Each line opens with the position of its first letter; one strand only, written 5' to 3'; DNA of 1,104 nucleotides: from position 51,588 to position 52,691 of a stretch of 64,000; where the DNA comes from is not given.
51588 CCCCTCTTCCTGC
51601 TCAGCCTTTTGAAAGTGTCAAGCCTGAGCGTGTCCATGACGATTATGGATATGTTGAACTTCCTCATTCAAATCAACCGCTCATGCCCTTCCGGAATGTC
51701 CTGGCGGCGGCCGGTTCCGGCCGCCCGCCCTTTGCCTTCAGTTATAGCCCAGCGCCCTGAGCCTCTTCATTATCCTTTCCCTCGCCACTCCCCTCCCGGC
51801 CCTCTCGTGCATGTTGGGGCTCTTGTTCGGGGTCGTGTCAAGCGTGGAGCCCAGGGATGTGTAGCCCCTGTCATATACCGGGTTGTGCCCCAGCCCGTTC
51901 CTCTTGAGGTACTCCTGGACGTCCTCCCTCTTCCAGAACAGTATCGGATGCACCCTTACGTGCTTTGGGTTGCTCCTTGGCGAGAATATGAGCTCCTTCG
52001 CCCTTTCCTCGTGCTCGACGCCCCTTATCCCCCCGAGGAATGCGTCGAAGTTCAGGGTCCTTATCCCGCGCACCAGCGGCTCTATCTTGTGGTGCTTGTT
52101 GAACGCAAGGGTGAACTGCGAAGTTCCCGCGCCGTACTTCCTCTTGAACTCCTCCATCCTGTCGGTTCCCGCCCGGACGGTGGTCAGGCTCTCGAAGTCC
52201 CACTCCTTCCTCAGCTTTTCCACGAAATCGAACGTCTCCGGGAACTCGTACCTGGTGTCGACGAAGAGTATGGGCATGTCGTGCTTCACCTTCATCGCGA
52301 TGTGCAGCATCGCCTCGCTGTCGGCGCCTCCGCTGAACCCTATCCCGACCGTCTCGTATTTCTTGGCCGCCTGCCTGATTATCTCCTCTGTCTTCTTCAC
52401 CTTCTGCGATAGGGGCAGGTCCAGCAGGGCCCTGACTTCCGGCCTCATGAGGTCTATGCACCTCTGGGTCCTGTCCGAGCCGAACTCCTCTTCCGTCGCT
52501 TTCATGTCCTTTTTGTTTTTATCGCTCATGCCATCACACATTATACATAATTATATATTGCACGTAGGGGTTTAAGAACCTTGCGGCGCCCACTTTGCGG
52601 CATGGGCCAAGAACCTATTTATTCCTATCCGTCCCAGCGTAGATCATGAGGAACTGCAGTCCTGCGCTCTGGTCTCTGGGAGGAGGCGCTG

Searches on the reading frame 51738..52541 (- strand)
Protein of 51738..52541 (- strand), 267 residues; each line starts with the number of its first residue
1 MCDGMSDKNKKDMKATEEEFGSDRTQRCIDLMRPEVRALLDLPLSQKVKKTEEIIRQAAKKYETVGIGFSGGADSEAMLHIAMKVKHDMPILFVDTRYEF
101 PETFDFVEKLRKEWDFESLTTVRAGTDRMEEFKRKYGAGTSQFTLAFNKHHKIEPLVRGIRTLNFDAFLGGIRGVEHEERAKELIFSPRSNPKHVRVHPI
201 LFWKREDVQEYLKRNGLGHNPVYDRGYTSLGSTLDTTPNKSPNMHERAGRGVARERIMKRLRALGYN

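Call 35: search_protein_families(library=pfam, proteins=[window:51738-52541:-], max_evalue=0.001)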
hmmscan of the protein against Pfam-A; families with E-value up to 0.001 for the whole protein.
window:51738-52541:- (267 aa): 2 families
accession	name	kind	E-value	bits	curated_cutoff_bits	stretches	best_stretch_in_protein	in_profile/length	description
PF01507.26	PAPS_reduct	-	1.3e-41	143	22.5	1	68-237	5-174/175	Phosphoadenosine phosphosulfate reductase domain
PF01171.26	ATP_bind_3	-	0.00011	22.4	27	0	65-91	2-28/182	PP-loop family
